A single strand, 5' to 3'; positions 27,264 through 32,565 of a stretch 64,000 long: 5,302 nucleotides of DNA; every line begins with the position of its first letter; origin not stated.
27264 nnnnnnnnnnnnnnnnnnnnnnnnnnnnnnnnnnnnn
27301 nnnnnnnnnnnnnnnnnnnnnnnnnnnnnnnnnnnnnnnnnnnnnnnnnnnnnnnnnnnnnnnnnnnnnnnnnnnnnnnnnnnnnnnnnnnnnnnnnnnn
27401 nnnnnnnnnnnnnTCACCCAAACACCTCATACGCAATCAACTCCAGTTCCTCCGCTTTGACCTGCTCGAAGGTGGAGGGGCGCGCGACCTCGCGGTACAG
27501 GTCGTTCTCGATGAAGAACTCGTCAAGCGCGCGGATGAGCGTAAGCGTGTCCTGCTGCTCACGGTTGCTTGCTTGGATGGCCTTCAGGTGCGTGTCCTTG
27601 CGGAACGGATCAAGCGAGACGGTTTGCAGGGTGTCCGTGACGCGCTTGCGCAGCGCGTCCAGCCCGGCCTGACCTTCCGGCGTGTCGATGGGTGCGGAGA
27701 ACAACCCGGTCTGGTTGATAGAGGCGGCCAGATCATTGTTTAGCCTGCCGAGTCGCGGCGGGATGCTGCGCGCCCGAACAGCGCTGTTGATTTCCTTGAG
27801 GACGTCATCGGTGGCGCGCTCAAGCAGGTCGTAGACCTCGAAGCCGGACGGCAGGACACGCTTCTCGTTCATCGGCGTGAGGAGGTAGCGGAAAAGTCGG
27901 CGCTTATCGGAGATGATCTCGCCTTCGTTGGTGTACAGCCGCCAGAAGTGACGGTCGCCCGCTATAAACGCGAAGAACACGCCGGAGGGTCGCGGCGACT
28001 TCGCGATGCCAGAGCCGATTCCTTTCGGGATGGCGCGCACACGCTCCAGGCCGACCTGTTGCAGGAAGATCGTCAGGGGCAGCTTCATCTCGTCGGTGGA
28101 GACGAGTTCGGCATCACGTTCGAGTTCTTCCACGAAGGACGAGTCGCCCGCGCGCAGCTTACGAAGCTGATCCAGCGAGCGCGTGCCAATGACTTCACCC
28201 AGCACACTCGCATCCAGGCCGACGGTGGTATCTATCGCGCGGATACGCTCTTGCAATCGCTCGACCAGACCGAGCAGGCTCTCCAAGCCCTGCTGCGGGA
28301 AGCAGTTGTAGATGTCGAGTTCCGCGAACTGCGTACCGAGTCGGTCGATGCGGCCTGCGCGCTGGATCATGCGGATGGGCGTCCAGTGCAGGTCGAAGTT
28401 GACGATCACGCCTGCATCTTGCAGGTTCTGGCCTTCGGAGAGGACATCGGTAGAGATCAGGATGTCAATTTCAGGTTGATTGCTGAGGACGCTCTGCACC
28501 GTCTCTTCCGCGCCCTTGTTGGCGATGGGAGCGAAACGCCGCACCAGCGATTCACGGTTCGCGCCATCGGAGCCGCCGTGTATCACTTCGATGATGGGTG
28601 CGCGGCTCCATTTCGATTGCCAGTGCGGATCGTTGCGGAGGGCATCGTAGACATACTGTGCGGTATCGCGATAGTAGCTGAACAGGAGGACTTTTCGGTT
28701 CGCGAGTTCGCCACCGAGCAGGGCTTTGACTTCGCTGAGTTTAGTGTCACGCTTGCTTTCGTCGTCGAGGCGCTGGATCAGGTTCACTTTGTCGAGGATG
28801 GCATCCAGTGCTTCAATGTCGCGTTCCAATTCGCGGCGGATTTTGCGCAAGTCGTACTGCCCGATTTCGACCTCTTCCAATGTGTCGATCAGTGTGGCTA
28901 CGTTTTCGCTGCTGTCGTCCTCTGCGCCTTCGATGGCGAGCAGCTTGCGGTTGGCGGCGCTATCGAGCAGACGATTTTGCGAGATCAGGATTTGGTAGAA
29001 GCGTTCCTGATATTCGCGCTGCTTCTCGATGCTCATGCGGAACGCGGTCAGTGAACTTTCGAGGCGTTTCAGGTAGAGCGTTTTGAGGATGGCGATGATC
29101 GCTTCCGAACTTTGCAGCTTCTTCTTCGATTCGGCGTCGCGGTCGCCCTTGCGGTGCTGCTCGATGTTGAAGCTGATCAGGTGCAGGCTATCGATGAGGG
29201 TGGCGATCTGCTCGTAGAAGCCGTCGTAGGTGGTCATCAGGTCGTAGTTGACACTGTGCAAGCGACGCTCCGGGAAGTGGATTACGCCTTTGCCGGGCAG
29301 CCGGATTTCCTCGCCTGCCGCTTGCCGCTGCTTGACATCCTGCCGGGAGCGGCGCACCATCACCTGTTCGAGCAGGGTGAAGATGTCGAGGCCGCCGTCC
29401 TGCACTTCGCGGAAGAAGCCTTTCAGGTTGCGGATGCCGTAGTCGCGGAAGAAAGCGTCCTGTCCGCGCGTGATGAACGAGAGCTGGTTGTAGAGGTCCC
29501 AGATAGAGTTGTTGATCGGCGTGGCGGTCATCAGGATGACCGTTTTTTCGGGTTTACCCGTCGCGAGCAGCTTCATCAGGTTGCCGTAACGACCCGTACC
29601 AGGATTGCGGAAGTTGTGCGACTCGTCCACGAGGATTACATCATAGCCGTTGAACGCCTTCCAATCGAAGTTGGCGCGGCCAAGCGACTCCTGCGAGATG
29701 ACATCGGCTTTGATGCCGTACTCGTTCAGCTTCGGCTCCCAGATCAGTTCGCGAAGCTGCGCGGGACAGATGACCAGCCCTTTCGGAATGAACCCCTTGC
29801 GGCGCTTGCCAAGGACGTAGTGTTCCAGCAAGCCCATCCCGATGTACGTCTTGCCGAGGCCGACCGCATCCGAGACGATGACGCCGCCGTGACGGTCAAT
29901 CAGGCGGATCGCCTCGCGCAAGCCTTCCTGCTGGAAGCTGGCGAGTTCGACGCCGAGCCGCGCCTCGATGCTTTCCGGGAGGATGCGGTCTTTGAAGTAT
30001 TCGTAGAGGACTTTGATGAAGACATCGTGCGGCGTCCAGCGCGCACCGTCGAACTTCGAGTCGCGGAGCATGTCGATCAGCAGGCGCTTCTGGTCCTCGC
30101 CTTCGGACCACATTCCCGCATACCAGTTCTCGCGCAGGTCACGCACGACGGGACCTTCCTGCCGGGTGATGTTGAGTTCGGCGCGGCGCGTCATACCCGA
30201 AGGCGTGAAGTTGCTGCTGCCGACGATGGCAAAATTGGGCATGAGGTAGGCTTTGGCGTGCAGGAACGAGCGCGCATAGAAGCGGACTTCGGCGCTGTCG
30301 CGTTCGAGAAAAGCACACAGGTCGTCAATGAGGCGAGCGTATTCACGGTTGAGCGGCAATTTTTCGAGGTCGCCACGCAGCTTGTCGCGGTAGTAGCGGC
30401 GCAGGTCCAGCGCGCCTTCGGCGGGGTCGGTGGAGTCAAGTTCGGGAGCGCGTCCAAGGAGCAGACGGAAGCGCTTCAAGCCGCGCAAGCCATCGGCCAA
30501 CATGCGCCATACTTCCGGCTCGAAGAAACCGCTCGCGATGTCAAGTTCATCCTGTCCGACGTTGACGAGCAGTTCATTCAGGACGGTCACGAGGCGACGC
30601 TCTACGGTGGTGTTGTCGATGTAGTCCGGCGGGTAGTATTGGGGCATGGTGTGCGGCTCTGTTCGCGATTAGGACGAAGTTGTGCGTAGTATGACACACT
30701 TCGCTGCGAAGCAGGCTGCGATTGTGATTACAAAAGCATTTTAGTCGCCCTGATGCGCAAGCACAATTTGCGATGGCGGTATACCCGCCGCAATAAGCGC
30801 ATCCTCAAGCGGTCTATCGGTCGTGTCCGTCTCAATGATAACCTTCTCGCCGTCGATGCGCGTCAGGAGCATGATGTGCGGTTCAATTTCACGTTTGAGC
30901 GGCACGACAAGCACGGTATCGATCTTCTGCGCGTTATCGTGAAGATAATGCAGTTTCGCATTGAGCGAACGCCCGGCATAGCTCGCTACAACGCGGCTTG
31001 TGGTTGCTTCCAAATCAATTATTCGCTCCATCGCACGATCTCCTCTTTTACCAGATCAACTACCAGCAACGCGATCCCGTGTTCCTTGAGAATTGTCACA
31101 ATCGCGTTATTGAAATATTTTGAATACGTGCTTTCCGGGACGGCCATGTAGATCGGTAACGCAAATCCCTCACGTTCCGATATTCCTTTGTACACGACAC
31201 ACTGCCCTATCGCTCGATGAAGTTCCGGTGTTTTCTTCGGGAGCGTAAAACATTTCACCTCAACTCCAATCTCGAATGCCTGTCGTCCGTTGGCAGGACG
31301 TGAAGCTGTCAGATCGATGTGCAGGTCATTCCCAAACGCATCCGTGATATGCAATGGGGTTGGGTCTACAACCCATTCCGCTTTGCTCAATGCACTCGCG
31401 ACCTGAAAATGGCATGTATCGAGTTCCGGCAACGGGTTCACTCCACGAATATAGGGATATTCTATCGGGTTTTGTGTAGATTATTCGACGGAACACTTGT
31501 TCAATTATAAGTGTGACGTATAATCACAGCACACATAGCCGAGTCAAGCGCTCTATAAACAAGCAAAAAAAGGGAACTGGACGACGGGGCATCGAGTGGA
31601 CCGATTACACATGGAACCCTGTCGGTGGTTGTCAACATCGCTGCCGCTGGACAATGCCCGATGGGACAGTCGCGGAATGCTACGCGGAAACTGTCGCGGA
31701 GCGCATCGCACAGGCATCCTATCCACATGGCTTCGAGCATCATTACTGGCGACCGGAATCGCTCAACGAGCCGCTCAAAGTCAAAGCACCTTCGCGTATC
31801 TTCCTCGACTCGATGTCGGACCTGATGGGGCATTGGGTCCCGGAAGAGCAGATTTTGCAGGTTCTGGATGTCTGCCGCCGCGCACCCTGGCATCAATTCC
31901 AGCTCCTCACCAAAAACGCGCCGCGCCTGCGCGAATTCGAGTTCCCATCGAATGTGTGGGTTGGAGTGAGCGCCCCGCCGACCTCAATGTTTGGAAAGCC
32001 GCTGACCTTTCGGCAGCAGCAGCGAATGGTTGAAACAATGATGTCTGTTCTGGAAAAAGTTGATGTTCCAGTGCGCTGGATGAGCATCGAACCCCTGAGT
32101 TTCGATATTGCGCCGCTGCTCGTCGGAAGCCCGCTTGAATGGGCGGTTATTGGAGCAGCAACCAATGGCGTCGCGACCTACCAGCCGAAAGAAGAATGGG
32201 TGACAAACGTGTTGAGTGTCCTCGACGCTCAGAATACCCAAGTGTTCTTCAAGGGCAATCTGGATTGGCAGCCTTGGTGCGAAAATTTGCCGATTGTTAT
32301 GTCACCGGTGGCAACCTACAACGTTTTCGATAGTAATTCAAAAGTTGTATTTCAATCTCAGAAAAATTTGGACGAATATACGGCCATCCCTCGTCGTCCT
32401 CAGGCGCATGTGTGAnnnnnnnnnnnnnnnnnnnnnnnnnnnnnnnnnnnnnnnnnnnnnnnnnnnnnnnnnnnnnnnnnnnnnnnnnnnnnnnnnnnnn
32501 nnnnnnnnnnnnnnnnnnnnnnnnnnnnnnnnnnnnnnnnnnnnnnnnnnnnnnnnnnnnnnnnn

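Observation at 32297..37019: Methyltransferase translationally coupled to a 197-aa unknown and a HEPN-like protein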

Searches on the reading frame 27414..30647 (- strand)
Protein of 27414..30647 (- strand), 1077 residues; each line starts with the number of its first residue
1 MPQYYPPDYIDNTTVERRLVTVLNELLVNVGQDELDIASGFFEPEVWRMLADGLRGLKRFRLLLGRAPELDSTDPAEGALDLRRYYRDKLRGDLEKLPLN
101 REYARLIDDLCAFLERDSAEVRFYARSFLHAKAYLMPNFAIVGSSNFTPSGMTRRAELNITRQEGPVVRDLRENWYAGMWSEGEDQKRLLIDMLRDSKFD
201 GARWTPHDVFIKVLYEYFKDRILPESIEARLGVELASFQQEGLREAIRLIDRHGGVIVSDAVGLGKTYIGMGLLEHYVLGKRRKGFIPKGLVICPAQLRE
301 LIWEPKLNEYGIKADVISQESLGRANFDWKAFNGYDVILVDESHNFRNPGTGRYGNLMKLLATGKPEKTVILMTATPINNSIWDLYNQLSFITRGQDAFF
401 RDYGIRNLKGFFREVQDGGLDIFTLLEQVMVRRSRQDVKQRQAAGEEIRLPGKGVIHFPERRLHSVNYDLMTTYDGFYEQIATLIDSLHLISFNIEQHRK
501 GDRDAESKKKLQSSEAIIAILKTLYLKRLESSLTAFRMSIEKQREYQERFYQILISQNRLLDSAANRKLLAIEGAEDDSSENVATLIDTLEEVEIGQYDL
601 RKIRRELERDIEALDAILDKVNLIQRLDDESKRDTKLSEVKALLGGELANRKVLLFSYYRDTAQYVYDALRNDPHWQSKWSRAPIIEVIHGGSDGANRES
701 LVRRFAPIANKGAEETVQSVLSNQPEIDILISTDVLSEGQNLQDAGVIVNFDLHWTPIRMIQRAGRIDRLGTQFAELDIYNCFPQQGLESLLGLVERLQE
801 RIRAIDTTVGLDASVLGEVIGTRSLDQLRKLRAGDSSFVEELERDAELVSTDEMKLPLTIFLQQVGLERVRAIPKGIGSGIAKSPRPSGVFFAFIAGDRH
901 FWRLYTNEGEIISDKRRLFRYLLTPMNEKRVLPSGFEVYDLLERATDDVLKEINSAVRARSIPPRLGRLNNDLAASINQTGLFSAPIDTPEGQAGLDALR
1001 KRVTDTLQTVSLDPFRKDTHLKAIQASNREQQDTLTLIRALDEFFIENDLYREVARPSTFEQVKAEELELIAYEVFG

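Call 5: search_protein_families(library=pfam, proteins=[window:27414-30647:-], max_evalue=0.1)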
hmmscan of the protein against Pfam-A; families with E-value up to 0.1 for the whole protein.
window:27414-30647:- (1077 aa): 7 families
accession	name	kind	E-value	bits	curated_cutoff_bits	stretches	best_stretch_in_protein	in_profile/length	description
PF00271.37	Helicase_C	-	2.5e-14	53.9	23.5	1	636-771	2-110/110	Helicase conserved C-terminal domain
PF00176.29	SNF2-rel_dom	-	1.4e-11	44.5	24.9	2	324-440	116-227/290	SNF2-related domain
PF13091.12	PLDc_2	-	9.2e-07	29.2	27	1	114-173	64-126/132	PLD-like domain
PF04851.21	ResIII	-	1.2e-06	29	22.5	1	328-378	119-163/164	Type III restriction enzyme, res subunit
PF00270.35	DEAD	-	0.003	17.8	26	0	330-379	113-162/167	DEAD/DEAH box helicase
PF20720.3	nSTAND3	-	0.025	14.7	27.2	1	239-279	3-43/155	Novel STAND NTPase 3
PF22590.2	Cas3-like_C_2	-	0.026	15.3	27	1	703-769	37-103/106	CRISPR-associated nuclease/helicase Cas3, C-terminal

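Call 6: search_protein_families(library=padloc, proteins=[window:27414-30647:-], max_evalue=0.1)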
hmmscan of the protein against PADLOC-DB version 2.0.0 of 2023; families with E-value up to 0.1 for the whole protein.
window:27414-30647:- (1077 aa): 37 families (the best 25 are shown)
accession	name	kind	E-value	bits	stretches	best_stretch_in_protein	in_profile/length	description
PDLC01075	C3a139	-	2.6e-64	216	1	109-817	92-774/948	HKD+Snf2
PDLC02621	DrmD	-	5.6e-33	112.2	2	425-831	331-689/1040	DrmD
PDLC02623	DrmD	-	9.4e-30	101.1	2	335-825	240-676/1040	DrmD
PDLC02619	DrmD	-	5e-27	92.4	2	335-773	153-536/872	DrmD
PDLC00659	HmaA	-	3.1e-25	86.2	1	335-828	224-666/1176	SNF2 helicase / DEAD-box helicase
PDLC02193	PLD_Helicase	-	2.3e-22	77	2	621-791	656-818/905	-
PDLC02572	DrmA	-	1.1e-19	67.9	2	496-780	368-631/1043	DrmA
PDLC02632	DrmD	-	2.5e-18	63.9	2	502-787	384-641/662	DrmD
PDLC02504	BrxHI|BrxHII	-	6.7e-18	62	1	514-818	365-626/971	BrxHII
PDLC02500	BrxHI|BrxHII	-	2.3e-16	57.5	1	725-813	528-613/933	BrxHI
PDLC02633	DrmD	-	1.1e-14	51.3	1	525-786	405-644/839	DrmD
PDLC02843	DpdE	-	1.9e-14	50.6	2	710-771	605-665/1091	DpdE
PDLC04556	PDC-M27C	-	1.5e-13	48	3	333-398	192-261/892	-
PDLC02840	DpdE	-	1.4e-12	44.8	2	613-775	526-659/1091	DpdE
PDLC02853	DpdE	-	1.7e-12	44.2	1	635-819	474-646/985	DpdE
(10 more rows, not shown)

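Call 7: search_protein_families(library=ncbifam, proteins=[window:27414-30647:-], max_evalue=0.1)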
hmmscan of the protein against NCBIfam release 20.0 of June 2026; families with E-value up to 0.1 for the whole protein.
window:27414-30647:- (1077 aa): 17 families
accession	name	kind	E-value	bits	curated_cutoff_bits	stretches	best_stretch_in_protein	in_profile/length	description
NF038317.1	DISARM_DrmD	equivalog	8.3e-41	140.3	610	2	333-832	237-673/1021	DISARM system SNF2-like helicase DrmD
NF042964.1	phospholipD_antiphage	equivalog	8.4e-33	113.7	1100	2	604-811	638-828/895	phospholipase D-like domain-containing anti-phage protein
NF038318.1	DISARM_DrmD_b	equivalog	8.3e-26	90.4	950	3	601-773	363-533/868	DISARM system SNF2-like helicase DrmD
NF041062.1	DpdE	equivalog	7.2e-15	54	500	2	540-785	461-656/1048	protein DpdE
NF003426.0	PRK04914.1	equivalog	3.6e-09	35.4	576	1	728-790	549-610/959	RNA polymerase-associated protein RapA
NF010337.0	PRK13766.1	equivalog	2.1e-07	29.5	610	1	602-769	322-467/781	Hef nuclease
TIGR02621.3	cas3_GSU0051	exception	5.1e-05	22.3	400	1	630-775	250-378/854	type I-G CRISPR-associated helicase/endonuclease Cas3g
NF041068.1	DpdK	equivalog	5.4e-05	22.8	100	1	106-164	94-152/167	phospholipase D-like domain-containing protein DpdK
NF058637.1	helic_SCO1167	equivalog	0.0001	20.5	1200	0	632-772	760-876/932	SCO1167/SCO6262 family helicase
NF053711.1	RNA_heli_RhlE1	exception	0.00029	19.7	750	1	724-775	292-343/434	RNA helicase RhlE1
NF008744.0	PRK11776.1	equivalog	0.0013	17.4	524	1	726-780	292-346/460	ATP-dependent RNA helicase DbpA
NF008394.0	PRK11192.1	equivalog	0.0014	17.6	507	1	724-773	295-344/441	ATP-dependent RNA helicase SrmB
NF053631.1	RNA_helic_CshA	equivalog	0.0014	17.6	646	1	724-773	285-334/434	degradosome RNA helicase CshA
NF053675.1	pilus_reg_Snf2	equivalog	0.0078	14.3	1100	0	729-809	931-1007/1029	pilus expression-regulating Snf2 family helicase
NF041790.1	anti-phage_ZorD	equivalog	0.011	13.7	1500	0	335-439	726-828/1035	type I Zorya anti-phage system protein ZorD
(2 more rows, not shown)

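Call 64: search_solved_structures(query=window:27414-30647:-, max_evalue=0.00001)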
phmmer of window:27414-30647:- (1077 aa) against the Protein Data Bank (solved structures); distinct sequences matched with E-value up to 0.00001: 4.
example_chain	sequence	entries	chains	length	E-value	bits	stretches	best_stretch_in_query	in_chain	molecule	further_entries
7otq_K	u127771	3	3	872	1.5e-06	29.7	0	332-441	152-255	Chromodomain-helicase-DNA-binding protein 1-like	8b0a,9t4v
7epu_B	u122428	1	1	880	1.6e-06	29.7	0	332-441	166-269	Chromodomain-helicase-DNA-binding protein 1-like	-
7enn_K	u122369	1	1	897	1.7e-06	29.5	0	332-441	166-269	Chromodomain-helicase-DNA-binding protein 1-like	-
1z63_A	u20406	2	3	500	4.8e-06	28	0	247-402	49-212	Helicase of the snf2/rad54 family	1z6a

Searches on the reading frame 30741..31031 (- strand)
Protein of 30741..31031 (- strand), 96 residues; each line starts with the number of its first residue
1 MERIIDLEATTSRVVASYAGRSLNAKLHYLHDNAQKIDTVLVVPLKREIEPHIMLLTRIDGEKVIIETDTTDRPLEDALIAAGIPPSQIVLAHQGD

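Call 53: search_protein_families(library=pfam, proteins=[window:30741-31031:-], max_evalue=0.001)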
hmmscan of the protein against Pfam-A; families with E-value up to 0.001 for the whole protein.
window:30741-31031:- (96 aa): 1 family
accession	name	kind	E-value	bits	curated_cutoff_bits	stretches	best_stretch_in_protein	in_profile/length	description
PF08869.16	XisI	-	3e-06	28.1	25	1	52-94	56-98/110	XisI protein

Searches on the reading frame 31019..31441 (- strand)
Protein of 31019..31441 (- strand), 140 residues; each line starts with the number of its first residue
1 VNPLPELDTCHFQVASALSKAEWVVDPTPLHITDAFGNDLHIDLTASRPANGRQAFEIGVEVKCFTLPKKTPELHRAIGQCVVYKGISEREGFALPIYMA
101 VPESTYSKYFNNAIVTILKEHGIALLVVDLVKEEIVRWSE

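Call 53: search_protein_families(library=pfam, proteins=[window:31019-31441:-], max_evalue=0.001)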
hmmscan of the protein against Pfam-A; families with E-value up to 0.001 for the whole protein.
window:31019-31441:- (140 aa): 1 family
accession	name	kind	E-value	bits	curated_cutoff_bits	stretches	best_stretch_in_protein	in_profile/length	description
PF08814.16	XisH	-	2e-23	83.5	25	1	5-136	2-134/134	XisH protein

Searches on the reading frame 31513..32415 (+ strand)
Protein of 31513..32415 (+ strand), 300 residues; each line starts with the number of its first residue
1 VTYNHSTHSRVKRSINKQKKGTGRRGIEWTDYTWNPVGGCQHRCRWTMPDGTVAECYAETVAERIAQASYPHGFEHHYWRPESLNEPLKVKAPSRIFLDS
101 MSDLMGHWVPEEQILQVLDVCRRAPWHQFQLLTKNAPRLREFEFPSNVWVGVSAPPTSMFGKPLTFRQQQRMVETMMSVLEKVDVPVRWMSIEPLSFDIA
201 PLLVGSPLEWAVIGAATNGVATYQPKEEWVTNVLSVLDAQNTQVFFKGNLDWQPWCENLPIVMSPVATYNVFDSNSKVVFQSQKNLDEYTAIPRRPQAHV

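Call 5: search_protein_families(library=pfam, proteins=[window:31513-32415:+], max_evalue=0.1)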
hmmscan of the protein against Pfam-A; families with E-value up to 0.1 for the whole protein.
window:31513-32415:+ (300 aa): 1 family
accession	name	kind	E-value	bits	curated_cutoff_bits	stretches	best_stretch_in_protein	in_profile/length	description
PF07505.17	DUF5131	-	9.6e-38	130.5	28.9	1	26-254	3-220/243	Protein of unknown function (DUF5131)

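Call 6: search_protein_families(library=padloc, proteins=[window:31513-32415:+], max_evalue=0.1)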
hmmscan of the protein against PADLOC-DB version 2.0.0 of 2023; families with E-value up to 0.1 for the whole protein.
window:31513-32415:+ (300 aa): 2 families
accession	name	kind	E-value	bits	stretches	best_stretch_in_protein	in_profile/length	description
PDLC04639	PDC-M41B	-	8.7e-40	134.6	1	26-247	5-210/241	-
PDLC04569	PDC-M30B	-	1.6e-39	133.9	1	26-247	5-210/241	-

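Call 7: search_protein_families(library=ncbifam, proteins=[window:31513-32415:+], max_evalue=0.1)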
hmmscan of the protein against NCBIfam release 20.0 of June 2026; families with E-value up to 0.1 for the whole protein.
window:31513-32415:+ (300 aa): 1 family
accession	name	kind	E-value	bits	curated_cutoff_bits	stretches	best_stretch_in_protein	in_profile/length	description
TIGR04471.1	rSAM_mob_pairA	equivalog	1.3e-08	34.6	355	1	88-250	51-198/220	radical SAM mobile pair protein A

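Call 8: search_protein_families(library=phrogs, proteins=[window:31513-32415:+], max_evalue=0.1)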
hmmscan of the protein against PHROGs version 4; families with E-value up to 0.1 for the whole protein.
window:31513-32415:+ (300 aa): 1 family
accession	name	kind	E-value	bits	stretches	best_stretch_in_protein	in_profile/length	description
phrog_2045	-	unknown function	2.2e-42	146.5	1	26-259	6-241/299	-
